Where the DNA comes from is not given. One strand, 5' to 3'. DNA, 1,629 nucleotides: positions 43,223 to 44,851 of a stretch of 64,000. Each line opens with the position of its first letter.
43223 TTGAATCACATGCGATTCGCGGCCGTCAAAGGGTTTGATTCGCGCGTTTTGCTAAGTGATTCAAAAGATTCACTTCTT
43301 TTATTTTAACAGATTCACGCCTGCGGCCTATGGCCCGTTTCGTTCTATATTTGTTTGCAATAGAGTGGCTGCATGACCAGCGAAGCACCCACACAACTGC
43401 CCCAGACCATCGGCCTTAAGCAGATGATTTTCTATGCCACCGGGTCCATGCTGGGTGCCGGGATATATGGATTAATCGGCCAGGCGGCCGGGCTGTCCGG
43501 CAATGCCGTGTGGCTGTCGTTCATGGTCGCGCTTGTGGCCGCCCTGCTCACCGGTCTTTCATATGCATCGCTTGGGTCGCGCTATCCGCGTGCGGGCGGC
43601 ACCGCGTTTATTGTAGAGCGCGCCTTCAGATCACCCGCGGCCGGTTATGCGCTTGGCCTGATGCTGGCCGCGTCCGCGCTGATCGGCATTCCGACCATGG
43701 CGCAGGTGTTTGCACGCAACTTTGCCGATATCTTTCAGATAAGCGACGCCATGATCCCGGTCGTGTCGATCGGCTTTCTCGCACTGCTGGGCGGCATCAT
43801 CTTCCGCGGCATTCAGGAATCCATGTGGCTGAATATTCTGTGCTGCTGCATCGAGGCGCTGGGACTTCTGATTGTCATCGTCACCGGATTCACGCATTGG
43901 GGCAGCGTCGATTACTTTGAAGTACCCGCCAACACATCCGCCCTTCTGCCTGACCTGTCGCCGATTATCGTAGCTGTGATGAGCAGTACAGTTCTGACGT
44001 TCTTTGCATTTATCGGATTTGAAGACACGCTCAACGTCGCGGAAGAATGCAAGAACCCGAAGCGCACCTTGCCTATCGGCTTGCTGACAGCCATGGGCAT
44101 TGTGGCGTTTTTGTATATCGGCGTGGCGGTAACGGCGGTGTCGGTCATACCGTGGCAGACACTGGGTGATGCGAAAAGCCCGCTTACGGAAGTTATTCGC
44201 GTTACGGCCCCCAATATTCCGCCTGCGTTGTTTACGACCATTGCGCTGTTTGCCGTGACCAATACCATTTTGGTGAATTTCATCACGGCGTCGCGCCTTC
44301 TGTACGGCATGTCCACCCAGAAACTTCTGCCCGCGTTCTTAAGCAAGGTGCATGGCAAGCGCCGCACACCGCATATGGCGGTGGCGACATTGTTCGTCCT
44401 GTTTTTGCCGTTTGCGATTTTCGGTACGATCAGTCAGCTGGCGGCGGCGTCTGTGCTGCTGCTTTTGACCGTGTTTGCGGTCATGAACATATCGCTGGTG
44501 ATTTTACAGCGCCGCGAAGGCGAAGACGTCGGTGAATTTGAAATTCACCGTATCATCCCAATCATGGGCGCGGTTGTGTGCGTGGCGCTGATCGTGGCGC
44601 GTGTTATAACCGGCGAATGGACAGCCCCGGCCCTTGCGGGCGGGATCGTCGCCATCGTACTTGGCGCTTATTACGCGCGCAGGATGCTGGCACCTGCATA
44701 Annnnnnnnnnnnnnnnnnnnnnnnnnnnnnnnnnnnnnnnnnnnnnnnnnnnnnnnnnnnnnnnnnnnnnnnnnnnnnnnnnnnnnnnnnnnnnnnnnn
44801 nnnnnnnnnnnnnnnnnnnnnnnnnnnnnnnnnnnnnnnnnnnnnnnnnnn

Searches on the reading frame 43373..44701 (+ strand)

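Call 62: search_protein_families(library=pfam, proteins=[window:43373-44701:+], max_evalue=0.0001)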
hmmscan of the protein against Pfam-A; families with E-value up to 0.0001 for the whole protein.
window:43373-44701:+ (442 aa): 3 families
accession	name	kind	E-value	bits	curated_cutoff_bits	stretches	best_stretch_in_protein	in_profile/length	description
PF13520.12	AA_permease_2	-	1.2e-38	133.6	27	1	13-409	1-403/427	Amino acid permease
PF00324.27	AA_permease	-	7.7e-34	117.6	24.6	1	18-420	2-426/470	Amino acid permease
PF03845.19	Spore_permease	-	2.1e-07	30.6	23.4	1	13-314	2-286/321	Spore germination protein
